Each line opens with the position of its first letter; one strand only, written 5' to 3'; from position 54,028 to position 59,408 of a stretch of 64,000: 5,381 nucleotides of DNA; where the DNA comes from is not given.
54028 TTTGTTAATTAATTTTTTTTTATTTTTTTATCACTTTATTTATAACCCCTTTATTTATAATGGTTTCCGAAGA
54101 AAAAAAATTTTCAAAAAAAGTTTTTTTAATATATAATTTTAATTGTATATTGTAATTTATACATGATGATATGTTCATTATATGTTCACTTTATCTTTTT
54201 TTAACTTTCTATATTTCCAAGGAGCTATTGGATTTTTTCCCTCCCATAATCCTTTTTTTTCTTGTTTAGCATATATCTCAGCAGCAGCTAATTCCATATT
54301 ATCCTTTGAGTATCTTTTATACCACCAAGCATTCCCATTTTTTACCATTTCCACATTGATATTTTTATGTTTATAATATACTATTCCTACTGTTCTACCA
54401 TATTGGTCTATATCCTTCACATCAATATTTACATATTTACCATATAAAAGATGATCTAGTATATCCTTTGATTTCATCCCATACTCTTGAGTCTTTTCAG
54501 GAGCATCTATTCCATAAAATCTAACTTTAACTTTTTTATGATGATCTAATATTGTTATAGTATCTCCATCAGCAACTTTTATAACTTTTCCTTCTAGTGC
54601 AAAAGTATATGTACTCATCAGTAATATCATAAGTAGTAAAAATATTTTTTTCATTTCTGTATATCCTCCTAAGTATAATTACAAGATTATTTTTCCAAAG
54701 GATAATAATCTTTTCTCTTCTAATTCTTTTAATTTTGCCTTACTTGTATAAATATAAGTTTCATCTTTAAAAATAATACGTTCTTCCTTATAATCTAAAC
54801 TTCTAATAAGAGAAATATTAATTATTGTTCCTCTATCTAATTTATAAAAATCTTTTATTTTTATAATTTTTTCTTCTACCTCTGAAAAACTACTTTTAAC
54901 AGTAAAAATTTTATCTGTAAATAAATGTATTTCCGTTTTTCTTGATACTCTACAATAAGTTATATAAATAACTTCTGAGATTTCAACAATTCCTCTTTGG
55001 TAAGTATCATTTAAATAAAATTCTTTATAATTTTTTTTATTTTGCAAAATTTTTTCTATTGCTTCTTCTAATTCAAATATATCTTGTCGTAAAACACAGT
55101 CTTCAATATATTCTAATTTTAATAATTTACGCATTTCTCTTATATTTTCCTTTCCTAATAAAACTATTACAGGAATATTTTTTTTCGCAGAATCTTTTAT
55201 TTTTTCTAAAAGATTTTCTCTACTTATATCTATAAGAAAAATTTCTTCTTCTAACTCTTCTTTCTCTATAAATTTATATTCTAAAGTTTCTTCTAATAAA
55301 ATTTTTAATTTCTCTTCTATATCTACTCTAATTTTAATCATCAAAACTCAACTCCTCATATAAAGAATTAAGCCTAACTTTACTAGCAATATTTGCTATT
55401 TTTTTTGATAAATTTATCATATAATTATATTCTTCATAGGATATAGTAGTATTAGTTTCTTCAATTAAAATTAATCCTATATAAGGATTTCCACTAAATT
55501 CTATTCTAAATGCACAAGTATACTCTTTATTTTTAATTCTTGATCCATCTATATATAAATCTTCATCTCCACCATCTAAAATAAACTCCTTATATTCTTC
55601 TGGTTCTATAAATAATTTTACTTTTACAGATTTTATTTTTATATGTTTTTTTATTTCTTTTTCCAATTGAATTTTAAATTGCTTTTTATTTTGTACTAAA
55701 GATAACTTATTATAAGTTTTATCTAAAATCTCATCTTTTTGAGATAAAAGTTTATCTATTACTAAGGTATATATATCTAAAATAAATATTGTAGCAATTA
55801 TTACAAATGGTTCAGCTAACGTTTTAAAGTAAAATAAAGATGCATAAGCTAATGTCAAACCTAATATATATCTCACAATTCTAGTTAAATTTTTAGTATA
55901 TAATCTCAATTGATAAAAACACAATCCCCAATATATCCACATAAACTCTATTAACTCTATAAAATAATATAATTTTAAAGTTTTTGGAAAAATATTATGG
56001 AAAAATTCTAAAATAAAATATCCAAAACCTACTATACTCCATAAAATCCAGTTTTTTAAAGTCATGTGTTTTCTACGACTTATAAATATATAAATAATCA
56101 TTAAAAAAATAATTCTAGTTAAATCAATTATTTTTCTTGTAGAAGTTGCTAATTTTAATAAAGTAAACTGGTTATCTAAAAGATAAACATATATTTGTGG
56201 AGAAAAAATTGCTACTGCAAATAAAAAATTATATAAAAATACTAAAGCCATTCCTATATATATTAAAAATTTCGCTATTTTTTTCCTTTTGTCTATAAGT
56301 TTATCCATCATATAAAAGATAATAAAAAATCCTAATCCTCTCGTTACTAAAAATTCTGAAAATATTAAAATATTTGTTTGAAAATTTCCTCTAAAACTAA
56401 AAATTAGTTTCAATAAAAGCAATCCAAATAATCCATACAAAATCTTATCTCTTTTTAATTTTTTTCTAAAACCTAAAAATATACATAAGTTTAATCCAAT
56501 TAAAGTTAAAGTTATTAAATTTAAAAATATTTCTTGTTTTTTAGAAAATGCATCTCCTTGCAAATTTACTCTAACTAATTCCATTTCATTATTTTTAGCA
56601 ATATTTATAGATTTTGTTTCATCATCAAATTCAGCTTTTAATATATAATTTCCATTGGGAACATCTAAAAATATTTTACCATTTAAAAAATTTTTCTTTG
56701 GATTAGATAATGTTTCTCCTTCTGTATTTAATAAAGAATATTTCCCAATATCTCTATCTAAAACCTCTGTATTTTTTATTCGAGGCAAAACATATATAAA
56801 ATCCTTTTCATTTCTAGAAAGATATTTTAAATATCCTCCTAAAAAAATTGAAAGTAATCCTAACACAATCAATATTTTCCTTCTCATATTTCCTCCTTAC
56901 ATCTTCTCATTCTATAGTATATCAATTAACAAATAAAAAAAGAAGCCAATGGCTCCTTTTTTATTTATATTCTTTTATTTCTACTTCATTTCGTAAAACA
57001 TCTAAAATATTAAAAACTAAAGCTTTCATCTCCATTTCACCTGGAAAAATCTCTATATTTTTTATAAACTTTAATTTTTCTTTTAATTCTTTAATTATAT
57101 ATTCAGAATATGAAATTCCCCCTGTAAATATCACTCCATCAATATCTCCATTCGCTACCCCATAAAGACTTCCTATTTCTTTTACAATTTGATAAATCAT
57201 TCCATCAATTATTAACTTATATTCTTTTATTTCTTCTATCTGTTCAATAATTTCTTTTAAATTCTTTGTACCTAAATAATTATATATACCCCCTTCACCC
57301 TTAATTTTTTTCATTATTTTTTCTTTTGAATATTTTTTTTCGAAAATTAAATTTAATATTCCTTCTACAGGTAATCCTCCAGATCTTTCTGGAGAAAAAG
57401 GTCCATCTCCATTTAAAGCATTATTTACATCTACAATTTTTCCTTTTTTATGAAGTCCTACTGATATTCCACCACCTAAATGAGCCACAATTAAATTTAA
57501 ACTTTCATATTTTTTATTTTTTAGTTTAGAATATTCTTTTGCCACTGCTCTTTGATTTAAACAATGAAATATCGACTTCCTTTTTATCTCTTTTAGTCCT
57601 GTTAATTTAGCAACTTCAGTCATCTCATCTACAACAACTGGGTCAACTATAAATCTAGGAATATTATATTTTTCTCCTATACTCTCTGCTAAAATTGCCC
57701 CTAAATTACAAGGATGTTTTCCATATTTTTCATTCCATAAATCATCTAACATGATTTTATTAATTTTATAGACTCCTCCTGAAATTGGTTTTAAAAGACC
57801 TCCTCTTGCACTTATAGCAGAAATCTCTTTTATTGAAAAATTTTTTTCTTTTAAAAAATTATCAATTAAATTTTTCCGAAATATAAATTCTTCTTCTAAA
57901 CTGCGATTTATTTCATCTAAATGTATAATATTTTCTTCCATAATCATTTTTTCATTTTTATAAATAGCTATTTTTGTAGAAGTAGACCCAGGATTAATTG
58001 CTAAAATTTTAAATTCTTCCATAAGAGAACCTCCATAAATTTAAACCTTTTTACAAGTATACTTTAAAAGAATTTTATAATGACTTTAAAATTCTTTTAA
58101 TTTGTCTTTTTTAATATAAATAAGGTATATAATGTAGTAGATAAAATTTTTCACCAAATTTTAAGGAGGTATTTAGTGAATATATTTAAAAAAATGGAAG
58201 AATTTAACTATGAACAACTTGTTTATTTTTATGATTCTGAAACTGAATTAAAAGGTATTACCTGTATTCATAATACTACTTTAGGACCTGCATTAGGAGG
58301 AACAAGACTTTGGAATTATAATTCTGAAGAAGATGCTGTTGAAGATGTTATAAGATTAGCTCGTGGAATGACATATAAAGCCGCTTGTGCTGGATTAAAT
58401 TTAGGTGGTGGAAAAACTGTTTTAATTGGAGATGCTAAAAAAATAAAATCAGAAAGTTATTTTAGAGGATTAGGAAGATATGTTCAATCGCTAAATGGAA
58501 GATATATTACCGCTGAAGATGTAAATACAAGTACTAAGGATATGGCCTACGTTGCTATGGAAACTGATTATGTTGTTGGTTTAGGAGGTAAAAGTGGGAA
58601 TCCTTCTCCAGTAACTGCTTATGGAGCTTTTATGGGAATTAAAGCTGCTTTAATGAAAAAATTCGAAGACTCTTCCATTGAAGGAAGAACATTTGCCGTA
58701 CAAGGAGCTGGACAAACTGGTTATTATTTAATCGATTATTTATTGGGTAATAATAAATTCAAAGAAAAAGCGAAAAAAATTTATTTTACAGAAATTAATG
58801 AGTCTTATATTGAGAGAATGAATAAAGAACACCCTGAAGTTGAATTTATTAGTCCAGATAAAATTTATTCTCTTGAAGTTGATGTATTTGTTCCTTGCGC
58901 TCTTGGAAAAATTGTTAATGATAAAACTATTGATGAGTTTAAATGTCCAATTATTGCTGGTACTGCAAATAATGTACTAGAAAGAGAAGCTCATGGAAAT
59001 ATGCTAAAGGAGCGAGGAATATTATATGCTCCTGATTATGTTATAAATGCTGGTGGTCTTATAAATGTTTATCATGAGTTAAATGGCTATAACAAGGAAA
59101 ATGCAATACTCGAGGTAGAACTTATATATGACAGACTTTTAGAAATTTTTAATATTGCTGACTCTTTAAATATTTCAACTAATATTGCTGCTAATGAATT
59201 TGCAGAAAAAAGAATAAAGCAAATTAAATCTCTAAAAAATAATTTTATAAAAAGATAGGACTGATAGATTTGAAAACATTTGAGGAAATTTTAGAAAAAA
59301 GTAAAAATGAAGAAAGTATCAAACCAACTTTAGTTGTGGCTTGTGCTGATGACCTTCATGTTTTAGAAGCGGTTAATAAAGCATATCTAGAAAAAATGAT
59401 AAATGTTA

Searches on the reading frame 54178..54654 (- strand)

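Call 56: search_protein_families(library=pfam, proteins=[window:54178-54654:-], max_evalue=0.0001)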
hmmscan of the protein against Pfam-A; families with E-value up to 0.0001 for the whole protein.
window:54178-54654:- (158 aa): 1 family
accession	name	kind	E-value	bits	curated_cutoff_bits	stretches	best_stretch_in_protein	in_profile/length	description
PF00565.23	SNase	-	9.3e-27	94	21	1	43-138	1-106/107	Staphylococcal nuclease homologue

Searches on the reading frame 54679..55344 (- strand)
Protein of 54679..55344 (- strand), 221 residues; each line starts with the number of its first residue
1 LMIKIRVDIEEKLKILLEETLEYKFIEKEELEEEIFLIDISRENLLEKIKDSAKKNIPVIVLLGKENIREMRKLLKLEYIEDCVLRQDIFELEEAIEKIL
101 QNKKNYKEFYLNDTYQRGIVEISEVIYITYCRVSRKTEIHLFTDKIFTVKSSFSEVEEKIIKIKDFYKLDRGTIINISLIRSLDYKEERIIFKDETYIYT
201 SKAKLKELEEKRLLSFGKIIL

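Call 56: search_protein_families(library=pfam, proteins=[window:54679-55344:-], max_evalue=0.0001)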
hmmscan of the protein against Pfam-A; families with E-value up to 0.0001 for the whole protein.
window:54679-55344:- (221 aa): 1 family
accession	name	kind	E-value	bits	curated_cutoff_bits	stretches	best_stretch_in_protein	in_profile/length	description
PF04397.21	LytTR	-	1.6e-10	41.5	22.6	1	119-211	5-96/98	LytTr DNA-binding domain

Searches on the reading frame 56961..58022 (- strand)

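Call 56: search_protein_families(library=pfam, proteins=[window:56961-58022:-], max_evalue=0.0001)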
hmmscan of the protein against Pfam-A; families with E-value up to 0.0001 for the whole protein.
window:56961-58022:- (353 aa): 1 family
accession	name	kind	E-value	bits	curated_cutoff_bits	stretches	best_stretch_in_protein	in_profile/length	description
PF00871.23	Acetate_kinase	-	8.4e-17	61.3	22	1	148-313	173-342/392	Acetokinase family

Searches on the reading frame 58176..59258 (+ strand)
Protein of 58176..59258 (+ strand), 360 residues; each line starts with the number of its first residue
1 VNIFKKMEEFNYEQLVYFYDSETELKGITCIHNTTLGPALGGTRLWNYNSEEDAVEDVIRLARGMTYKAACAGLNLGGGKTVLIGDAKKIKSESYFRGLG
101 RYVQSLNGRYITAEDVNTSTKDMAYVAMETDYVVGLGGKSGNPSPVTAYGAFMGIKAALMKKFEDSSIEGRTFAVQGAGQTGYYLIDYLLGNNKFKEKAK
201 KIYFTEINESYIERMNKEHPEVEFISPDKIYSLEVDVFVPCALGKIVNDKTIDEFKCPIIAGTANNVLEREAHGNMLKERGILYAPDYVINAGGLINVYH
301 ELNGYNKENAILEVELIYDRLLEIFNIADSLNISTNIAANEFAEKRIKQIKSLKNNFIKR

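Call 56: search_protein_families(library=pfam, proteins=[window:58176-59258:+], max_evalue=0.0001)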
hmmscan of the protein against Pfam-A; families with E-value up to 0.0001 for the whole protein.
window:58176-59258:+ (360 aa): 2 families
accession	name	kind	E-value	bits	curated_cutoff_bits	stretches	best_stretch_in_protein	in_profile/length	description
PF02812.23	ELFV_dehydrog_N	-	8.5e-29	100.3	25.3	1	25-131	21-128/129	Glu/Leu/Phe/Val dehydrogenase, dimerisation domain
PF00208.27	ELFV_dehydrog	-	8.5e-21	75.2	23.4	1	145-304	8-183/241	Glutamate/Leucine/Phenylalanine/Valine dehydrogenase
